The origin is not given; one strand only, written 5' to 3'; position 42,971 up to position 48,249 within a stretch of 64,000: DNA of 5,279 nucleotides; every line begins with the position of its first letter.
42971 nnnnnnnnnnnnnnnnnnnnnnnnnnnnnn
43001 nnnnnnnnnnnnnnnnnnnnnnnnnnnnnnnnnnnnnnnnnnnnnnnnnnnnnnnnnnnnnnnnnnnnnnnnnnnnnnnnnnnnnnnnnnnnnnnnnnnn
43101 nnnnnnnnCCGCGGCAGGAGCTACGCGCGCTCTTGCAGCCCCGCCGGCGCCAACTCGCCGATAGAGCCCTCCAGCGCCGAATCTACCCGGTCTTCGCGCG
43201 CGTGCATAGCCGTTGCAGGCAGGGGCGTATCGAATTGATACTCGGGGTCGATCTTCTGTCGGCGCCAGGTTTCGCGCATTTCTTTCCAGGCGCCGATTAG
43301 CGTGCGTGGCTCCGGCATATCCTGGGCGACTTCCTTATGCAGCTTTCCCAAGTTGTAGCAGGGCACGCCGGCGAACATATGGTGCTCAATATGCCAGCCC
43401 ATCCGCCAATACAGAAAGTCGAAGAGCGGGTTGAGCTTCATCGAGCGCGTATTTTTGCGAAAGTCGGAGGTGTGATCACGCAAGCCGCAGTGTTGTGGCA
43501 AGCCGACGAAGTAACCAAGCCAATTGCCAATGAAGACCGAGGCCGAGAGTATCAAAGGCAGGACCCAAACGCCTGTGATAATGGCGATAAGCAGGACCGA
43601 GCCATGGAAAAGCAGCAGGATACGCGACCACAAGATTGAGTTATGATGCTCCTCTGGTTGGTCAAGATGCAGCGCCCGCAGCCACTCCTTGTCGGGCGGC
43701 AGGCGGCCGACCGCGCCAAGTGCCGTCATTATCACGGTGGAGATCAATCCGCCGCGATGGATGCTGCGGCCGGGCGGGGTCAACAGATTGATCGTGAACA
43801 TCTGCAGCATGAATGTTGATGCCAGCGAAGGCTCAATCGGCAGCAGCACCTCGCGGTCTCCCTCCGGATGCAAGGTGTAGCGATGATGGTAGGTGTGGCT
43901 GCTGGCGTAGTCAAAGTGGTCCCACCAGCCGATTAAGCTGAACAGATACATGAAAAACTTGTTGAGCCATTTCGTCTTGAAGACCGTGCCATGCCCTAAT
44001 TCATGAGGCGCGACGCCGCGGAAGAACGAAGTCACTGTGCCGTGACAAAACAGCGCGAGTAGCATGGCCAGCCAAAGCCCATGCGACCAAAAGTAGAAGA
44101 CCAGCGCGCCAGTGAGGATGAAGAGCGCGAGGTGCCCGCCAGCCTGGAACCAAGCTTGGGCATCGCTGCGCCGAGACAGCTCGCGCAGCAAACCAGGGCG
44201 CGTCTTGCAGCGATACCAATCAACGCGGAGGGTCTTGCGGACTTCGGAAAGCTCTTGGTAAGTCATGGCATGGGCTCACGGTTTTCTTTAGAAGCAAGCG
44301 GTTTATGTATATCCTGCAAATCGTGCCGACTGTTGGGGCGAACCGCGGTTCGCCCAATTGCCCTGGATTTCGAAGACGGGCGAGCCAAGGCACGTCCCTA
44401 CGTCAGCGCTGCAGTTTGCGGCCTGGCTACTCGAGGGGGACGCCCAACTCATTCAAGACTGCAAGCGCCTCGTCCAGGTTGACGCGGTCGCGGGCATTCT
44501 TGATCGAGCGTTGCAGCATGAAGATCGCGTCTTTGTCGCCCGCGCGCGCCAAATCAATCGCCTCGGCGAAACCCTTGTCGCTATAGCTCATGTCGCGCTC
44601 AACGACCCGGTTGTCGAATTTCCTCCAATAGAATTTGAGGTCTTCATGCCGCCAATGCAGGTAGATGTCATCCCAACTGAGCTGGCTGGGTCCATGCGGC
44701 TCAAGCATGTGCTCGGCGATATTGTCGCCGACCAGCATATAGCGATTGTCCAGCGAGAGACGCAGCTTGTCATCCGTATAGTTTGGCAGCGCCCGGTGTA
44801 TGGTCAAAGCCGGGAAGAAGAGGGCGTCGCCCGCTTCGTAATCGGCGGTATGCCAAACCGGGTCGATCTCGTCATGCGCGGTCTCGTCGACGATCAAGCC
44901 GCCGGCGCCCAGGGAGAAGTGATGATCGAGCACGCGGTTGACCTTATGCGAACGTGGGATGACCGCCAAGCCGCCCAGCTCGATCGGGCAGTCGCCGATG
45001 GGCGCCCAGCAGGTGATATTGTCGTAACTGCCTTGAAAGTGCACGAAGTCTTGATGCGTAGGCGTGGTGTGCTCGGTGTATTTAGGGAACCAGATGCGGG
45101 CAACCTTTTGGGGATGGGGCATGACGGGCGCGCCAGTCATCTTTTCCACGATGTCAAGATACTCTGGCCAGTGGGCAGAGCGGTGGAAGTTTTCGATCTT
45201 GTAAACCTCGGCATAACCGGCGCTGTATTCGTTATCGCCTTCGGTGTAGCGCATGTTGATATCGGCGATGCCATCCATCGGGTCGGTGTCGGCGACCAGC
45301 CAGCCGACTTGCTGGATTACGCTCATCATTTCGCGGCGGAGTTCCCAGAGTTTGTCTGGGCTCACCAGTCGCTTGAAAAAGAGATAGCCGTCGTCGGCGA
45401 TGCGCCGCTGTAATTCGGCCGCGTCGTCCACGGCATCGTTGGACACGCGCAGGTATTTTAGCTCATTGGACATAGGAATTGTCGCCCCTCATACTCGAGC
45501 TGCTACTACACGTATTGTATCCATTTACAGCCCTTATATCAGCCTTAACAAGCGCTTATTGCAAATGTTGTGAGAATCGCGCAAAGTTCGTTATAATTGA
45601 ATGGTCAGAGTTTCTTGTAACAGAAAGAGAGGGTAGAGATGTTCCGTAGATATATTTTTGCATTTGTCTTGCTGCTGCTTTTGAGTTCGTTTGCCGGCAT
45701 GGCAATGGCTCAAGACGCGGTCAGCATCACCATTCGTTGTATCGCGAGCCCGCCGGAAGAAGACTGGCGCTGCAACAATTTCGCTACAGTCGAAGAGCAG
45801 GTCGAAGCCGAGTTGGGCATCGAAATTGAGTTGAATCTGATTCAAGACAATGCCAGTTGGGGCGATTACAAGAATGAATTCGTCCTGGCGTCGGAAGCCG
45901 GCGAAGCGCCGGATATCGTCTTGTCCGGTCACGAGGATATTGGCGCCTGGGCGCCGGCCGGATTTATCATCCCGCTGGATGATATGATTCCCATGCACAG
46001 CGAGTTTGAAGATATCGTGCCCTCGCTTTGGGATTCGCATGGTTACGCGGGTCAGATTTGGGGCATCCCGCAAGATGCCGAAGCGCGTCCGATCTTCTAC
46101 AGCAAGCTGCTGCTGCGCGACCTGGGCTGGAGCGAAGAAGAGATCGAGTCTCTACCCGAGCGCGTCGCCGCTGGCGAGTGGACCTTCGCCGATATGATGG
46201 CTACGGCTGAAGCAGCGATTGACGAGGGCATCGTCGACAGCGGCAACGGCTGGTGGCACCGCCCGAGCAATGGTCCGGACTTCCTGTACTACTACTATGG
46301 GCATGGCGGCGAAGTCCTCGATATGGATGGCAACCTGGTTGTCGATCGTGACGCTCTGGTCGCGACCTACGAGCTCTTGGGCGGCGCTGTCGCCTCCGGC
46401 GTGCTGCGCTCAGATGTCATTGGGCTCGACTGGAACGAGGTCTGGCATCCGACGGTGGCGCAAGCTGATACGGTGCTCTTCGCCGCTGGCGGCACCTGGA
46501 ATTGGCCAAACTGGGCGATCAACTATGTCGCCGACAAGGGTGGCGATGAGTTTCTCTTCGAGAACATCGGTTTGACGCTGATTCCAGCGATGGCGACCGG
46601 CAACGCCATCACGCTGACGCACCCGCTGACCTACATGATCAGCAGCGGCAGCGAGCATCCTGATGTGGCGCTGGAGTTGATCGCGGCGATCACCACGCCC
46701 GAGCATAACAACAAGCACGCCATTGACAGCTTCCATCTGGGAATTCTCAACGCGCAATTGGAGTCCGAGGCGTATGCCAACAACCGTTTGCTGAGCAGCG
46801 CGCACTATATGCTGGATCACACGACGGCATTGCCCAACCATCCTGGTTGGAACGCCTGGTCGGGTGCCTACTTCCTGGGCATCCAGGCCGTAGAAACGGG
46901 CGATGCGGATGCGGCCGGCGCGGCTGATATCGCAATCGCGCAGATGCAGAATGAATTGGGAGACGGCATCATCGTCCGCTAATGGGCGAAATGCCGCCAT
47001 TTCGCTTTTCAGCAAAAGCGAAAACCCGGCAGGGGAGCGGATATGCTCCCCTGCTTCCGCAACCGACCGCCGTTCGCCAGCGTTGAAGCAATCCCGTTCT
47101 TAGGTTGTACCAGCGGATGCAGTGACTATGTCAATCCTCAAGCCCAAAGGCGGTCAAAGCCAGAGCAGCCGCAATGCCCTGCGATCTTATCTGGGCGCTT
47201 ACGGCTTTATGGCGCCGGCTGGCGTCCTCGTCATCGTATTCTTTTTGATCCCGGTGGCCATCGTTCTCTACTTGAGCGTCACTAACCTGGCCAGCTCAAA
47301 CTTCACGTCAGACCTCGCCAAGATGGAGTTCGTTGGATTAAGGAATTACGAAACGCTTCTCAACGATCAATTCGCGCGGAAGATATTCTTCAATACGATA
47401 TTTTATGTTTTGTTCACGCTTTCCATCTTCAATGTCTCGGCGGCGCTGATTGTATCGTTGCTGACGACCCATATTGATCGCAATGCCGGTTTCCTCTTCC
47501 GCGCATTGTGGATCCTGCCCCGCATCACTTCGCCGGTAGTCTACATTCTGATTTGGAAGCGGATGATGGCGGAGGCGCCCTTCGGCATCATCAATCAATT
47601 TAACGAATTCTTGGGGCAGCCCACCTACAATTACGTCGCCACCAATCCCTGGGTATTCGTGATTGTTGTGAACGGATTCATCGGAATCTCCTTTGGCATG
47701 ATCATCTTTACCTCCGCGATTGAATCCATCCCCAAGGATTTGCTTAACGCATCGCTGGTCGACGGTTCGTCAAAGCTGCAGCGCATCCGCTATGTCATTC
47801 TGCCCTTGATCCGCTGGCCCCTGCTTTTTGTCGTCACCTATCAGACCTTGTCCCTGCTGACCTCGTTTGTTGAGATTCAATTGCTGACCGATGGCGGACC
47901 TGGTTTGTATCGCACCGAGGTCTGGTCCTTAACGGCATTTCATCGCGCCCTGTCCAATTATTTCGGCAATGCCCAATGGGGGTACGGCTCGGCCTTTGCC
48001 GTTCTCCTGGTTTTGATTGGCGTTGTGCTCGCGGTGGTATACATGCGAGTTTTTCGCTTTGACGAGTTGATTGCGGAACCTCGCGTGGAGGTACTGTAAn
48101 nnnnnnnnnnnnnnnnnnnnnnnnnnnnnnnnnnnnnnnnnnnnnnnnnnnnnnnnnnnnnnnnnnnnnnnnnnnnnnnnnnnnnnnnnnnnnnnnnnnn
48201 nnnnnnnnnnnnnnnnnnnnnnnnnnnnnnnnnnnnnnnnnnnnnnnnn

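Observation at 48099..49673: ABC importer permease with a PDZ domain and four extra TM helices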

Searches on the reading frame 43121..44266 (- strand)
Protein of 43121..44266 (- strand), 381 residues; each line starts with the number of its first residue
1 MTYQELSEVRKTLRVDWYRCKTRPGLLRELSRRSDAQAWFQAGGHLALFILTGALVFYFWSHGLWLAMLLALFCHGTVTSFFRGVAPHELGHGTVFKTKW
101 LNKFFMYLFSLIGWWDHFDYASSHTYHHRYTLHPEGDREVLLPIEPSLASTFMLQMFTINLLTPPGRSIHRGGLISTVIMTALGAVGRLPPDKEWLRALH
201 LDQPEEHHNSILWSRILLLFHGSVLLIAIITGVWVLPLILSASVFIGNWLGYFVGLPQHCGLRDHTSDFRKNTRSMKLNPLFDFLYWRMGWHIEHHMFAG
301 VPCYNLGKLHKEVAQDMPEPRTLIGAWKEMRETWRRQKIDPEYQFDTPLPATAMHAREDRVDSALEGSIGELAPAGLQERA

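Call 30: search_protein_families(library=pfam, proteins=[window:43121-44266:-], max_evalue=0.001)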
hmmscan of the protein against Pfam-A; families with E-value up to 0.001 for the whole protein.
window:43121-44266:- (381 aa): 1 family
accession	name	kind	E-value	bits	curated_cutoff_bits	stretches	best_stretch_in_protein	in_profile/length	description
PF00487.30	FA_desaturase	-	3.1e-29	102.9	29.7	1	64-321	2-246/253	Fatty acid desaturase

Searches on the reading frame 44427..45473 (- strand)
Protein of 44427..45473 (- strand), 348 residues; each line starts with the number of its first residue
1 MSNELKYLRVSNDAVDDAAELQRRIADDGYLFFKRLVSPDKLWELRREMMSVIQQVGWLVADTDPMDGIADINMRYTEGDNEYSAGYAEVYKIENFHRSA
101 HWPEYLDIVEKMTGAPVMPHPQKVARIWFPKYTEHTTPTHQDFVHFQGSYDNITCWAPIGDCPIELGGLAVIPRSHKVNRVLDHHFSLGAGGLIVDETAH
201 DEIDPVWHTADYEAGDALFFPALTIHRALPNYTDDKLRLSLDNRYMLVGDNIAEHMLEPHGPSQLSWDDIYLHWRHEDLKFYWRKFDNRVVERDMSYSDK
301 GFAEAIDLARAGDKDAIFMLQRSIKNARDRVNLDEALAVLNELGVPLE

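Call 30: search_protein_families(library=pfam, proteins=[window:44427-45473:-], max_evalue=0.001)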
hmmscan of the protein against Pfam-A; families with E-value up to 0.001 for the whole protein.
window:44427-45473:- (348 aa): 1 family
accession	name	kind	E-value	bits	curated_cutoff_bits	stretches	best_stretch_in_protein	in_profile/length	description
PF05721.19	PhyH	-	6.7e-17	62.9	22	1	27-235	3-209/213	Phytanoyl-CoA dioxygenase (PhyH)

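Call 54: search_protein_families(library=ncbifam, proteins=[window:44427-45473:-], max_evalue=0.001)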
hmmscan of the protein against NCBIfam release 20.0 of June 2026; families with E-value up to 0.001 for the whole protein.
window:44427-45473:- (348 aa): 2 families
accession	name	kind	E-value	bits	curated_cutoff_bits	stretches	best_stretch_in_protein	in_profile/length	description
NF045813.1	DxPntBtaHylase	equivalog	2.5e-10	40.1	550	1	15-245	15-247/285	1-deoxypentalenic acid 11-beta-hydroxylase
NF052437.1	MPhHdxlPhnYGIM8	equivalog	6.6e-05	22.5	500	1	112-238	92-207/260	methylphosphonate hydroxylase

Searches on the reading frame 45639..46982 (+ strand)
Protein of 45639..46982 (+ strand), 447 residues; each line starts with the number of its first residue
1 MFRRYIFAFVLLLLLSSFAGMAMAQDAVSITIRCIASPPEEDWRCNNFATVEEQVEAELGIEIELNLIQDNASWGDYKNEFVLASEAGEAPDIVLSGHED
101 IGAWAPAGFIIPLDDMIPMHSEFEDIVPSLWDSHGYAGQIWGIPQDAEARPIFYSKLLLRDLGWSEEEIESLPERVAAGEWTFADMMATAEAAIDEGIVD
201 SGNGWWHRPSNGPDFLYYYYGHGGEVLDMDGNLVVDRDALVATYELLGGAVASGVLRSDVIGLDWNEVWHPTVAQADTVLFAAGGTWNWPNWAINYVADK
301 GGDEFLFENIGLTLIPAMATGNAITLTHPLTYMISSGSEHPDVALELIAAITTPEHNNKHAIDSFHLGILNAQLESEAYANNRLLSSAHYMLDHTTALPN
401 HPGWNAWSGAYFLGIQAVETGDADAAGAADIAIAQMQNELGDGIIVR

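Call 3: search_protein_families(library=pfam, proteins=[window:45639-46982:+], max_evalue=0.1)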
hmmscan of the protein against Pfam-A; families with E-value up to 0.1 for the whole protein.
window:45639-46982:+ (447 aa): 3 families
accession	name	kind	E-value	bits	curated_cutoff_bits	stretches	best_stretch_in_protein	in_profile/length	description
PF01547.30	SBP_bac_1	-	4.6e-22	79.8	26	1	58-356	21-305/307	Bacterial extracellular solute-binding protein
PF13416.11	SBP_bac_8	-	5e-18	66.3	27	1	66-370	15-262/279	Bacterial extracellular solute-binding protein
PF06411.16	HdeA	-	0.019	15.7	22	1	10-55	4-43/91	HdeA/HdeB family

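Call 4: search_protein_families(library=ncbifam, proteins=[window:45639-46982:+], max_evalue=0.1)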
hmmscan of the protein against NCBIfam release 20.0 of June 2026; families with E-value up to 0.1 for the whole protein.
window:45639-46982:+ (447 aa): 3 families
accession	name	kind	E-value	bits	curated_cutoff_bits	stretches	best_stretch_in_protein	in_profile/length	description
NF007011.0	PRK09474.1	equivalog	6.3e-14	51.6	291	1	42-436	40-394/396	maltose/maltodextrin ABC transporter substrate-binding protein MalE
NF053763.1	ABCarbgalBndGanS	equivalog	2.8e-05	23.1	700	0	73-160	74-158/420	galactooligosaccharide ABC transporter substrate-binding protein GanS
TIGR03431.1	PhnD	equivalog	0.082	12.3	261.1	0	1-70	1-68/288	phosphonate ABC transporter substrate-binding protein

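Call 38: search_solved_structures(query=window:45639-46982:+, max_evalue=0.001)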
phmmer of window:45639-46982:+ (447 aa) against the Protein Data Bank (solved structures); distinct sequences matched with E-value up to 0.001: 441 (the best 60 are shown).
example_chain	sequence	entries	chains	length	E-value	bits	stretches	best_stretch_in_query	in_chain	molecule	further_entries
8jbg_B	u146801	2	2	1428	2.1e-13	53.2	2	77-178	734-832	Neuromedin-K receptor (NK3R-pFastbac1) | NK3R-pFastbac1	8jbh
9vus_A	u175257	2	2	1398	2.1e-13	53.1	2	77-178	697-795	Soluble cytochrome b562,2-oxoglutarate receptor 1,Soluble cytochrome b562,2-oxoglutarate r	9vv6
4r9f_A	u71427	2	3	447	8.9e-09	37.9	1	72-355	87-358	MBP1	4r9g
6dtu_A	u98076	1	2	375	5.1e-08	35.4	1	51-160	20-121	maltose-binding protein MalE1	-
2gha_A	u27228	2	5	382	5.3e-08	35.3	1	51-160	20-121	maltose ABC transporter, periplasmic maltose-binding protein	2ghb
3k01_A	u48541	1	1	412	5.6e-08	35.3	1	71-323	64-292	Acarbose/maltose binding protein GacH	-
3jzj_A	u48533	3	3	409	6.8e-08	35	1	71-322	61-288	Acarbose/maltose binding protein GacH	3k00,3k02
2fnc_A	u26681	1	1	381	3.9e-07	32.5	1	51-161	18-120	maltose ABC transporter, periplasmic maltose-binding protein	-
6dts_A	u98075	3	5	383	3.9e-07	32.5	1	51-161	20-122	maltose-binding protein MalE2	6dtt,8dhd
1elj_A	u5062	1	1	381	5.9e-07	31.9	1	83-174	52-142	MALTODEXTRIN-BINDING PROTEIN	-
8art_A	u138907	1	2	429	1.1e-06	31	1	70-370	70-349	Putative secreted maltose-binding protein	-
9ujy_A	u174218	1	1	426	1.9e-06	30.2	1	45-178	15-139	Maltose/maltodextrin-binding periplasmic protein,Egalitarian, isoform B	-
28qm_A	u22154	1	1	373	2.1e-06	30.1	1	77-178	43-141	Maltose-binding periplasmic protein,PigG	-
4wjv_E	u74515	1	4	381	2.1e-06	30.1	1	77-178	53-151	Maltose-binding periplasmic protein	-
7jhg_M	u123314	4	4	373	2.4e-06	29.9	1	77-178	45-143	Maltodextrin-binding protein | Maltose/maltodextrin ABC transporter substrate-binding protein MalE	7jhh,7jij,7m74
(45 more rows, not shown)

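Call 48: find_homologous_proteins(query=window:45639-46982:+)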
Query window:45639-46982:+ (447 aa): 757 proteins with E <= 0.001 among 8000 candidates; the best 120 are listed.
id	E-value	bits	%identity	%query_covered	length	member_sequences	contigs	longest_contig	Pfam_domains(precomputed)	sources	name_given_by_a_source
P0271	2.1e-279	945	94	95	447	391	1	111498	PF13416.12,PF01547.31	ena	-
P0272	2.0e-258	876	87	96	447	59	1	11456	PF13416.12,PF01547.31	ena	-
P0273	8.9e-251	851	82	100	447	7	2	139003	PF13416.12,PF01547.31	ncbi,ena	-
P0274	5.4e-250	848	82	100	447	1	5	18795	PF13416.12,PF01547.31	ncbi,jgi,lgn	-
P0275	3.1e-247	839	83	100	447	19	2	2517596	PF13416.12,PF01547.31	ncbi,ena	-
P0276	1.5e-246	837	82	100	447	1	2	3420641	PF01547.31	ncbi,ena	-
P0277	2.4e-246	836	81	100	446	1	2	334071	PF13416.12,PF01547.31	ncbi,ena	-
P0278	8.3e-244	828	81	100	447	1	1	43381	PF13416.12,PF01547.31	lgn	-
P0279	9.6e-244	827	79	100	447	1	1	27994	PF13416.12,PF01547.31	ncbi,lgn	-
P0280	5.0e-243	825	81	100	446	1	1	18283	PF13416.12,PF01547.31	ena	-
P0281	1.2e-241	821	83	95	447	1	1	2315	PF13416.12,PF01547.31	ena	-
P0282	3.4e-239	812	79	100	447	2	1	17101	PF13416.12,PF01547.31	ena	-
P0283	2.1e-238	810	80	96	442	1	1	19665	PF13416.12,PF01547.31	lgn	-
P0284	2.6e-237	806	77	100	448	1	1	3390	PF13416.12,PF01547.31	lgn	-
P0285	2.8e-237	806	79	98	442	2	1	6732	PF13416.12,PF01547.31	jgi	-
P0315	8.0e-201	686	72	91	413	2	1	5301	PF13416.12,PF01547.31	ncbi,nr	ncbi:MAG TPA: extracellular solute-binding protein [Spirillospora sp.]|nr:extracellular solute-bindi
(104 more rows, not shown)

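Call 51: find_encoding_contigs(protein=P0315, flank=5000, max_places=3)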
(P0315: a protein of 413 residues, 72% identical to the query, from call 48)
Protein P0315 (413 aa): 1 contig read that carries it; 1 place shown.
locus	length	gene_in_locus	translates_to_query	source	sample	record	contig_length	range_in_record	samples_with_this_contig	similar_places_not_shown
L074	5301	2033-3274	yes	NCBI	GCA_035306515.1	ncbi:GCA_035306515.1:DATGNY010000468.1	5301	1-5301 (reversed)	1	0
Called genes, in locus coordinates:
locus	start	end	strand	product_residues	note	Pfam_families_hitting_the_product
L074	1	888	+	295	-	PF08239:SH3_3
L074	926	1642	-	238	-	PF00392:GntR, PF07702:UTRA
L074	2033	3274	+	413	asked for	PF01547:SBP_bac_1, PF13416:SBP_bac_8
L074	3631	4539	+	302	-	PF00528:BPD_transp_1 (faint)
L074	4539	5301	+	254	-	PF13180:PDZ_2, PF00595:PDZ (weak), PF17820:PDZ_6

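Call 52: predict_structure(alignment_id=A4)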
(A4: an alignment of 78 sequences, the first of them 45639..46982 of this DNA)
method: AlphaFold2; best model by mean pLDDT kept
length: 447 residues; sequences in the alignment: 78
mean_pLDDT: 94.1   pTM: 0.88
mean pLDDT of the five models: 94.1, 94.0, 93.7, 92.6, 92.5
residues with pLDDT >= 90: 391; 70-90: 46; 50-70: 6; < 50: 4
segments of 3 or more residues with pLDDT < 50: 21-24
pLDDT, mean of each block of 10 residues (from residue 1): 79 71 70 87 91 96 95 91 96 95 96 97 96 94 94 98 98 98 99 98 97 94 95 97 98 97 96 98 94 96 97 98 95 97 98 93 90 94 93 93 95 98 98 98 95
secondary structure, 60 per line:
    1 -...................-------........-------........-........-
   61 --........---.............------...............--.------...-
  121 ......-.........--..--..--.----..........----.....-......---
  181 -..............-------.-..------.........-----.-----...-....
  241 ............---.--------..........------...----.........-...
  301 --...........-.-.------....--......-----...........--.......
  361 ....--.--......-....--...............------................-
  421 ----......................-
elements in order: H2-20 E28-35 H43-50 H52-59 E63-70 H74-86 E93-97 H98-107 H121-125 H128-134 E152-155 H156-161 H166-170 H172-177 H183-195 H213-221 E233-235 H237-252 H265-274 E281-283 H288-296 H303-309 E310-313 E324-327 E330-335 H341-351 H354-364 H371-375 H377-380 H383-394 E395-397 H404-419 H425-443 E444-446

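Call 55: fold_search(model_id=the predicted structure, library=pdb)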
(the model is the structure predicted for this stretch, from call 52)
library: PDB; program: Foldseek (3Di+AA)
matches with E <= 10: 1535; with E <= 0.001: 1034
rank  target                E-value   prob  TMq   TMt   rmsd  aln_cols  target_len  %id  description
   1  6dts_A                5.0e-23  1.00  0.63  0.72   5.3       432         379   20  Maltotetraose bound T. maritima MalE2 (released 2018-09-19)
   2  2ghb_A                8.1e-23  1.00  0.68  0.80   4.0       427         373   19  Thermotoga maritima maltotriose binding protein, ligand free form (released 2007-02-06)
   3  6dts_B                1.1e-22  1.00  0.63  0.73   5.2       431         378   19  Maltotetraose bound T. maritima MalE2 (released 2018-09-19)
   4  6dtu_A                1.4e-22  1.00  0.62  0.71   5.4       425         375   18  Maltotetraose bound T. maritima MalE1 (released 2018-09-19)
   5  2ghb_B                2.3e-22  1.00  0.69  0.82   3.7       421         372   19  Thermotoga maritima maltotriose binding protein, ligand free form (released 2007-02-06)
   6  2gha_A                3.3e-22  1.00  0.61  0.71   5.5       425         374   19  Thermotoga maritima maltotriose binding protein bound with maltotriose (released 2007-02-06)
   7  5ci5_B                3.7e-22  1.00  0.63  0.70   5.8       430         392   19  Crystal Structure of an ABC transporter Solute Binding Protein from Thermotoga Lettingae TMO (Tlet_1705, TARGET EFI-51 (released 2015-07-22)
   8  3k01                  3.9e-22  1.00  0.74  0.84   3.7       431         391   19  Crystal structures of the GacH receptor of Streptomyces glaucescens GLA.O in the unliganded form and in complex with aca (released 2010-02-16)
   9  2fnc_A                4.1e-22  1.00  0.62  0.72   5.4       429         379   20  Thermotoga maritima maltotriose binding protein bound with maltotriose. (released 2007-01-16)
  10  8art_B                4.8e-22  1.00  0.67  0.75   4.9       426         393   19  ABC transporter binding protein MalE from Streptomyces scabiei in complex with maltose (released 2023-08-30)
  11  6dtt_B                5.1e-22  1.00  0.69  0.81   3.7       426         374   19  Apo T. maritima MalE2 (released 2018-09-19)
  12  2zyo_A                7.8e-22  1.00  0.70  0.81   4.1       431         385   16  Crystal structure of cyclo/maltodextrin-binding protein complexed with maltotetraose (released 2009-03-31)
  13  2gha_B                7.8e-22  1.00  0.63  0.74   5.1       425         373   19  Thermotoga maritima maltotriose binding protein bound with maltotriose (released 2007-02-06)
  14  5ci5_A                2.2e-21  1.00  0.62  0.69   6.0       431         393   18  Crystal Structure of an ABC transporter Solute Binding Protein from Thermotoga Lettingae TMO (Tlet_1705, TARGET EFI-51 (released 2015-07-22)
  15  6dtt_A                2.3e-21  1.00  0.69  0.82   3.6       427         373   19  Apo T. maritima MalE2 (released 2018-09-19)
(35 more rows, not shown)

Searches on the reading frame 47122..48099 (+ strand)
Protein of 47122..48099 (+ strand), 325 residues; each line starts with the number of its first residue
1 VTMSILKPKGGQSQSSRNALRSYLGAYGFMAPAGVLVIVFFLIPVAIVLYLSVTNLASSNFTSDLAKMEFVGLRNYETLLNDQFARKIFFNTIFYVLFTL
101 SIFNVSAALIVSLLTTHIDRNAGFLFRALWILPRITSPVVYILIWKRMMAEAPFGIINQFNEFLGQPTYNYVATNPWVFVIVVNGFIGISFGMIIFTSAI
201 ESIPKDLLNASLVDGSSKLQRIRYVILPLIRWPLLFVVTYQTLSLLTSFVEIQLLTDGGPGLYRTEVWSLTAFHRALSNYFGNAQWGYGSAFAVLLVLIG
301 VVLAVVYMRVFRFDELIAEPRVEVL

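Call 3: search_protein_families(library=pfam, proteins=[window:47122-48099:+], max_evalue=0.1)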
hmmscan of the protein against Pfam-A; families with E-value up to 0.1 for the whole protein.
window:47122-48099:+ (325 aa): 1 family
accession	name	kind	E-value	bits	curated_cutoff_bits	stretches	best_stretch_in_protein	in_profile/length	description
PF00528.27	BPD_transp_1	-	4.1e-10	40.1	26.4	1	93-307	23-175/184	Binding-protein-dependent transport system inner membrane component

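Call 4: search_protein_families(library=ncbifam, proteins=[window:47122-48099:+], max_evalue=0.1)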
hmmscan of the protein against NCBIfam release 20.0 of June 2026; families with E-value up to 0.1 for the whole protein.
window:47122-48099:+ (325 aa): 7 families
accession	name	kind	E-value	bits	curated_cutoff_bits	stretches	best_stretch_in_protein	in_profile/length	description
NF007852.0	PRK10561.1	equivalog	1.4e-21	77.7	335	1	15-310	3-287/295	sn-glycerol-3-phosphate ABC transporter permease UgpA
NF008232.0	PRK10999.1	equivalog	5.2e-18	65.1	392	1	70-313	264-517/520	maltose ABC transporter permease MalF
NF040931.1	ABC_arch_GlcT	equivalog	1.6e-10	41.1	360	1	43-307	7-267/278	glucose ABC transporter permease GlcT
NF007044.0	PRK09497.1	equivalog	7.5e-06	25.6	348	1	37-312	19-276/285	spermidine/putrescine ABC transporter permease PotB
NF008231.0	PRK10998.1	equivalog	0.00054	19.6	261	1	37-312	23-283/296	maltose ABC transporter permease MalG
TIGR01581.1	Mo_ABC_porter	hypoth_equivalog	0.0014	18.2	210.3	1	174-236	100-162/225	ABC transporter permease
NF045607.1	exo_Victor_syst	equivalog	0.039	13.9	35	1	272-313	40-78/82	XrtV sorting system accessory protein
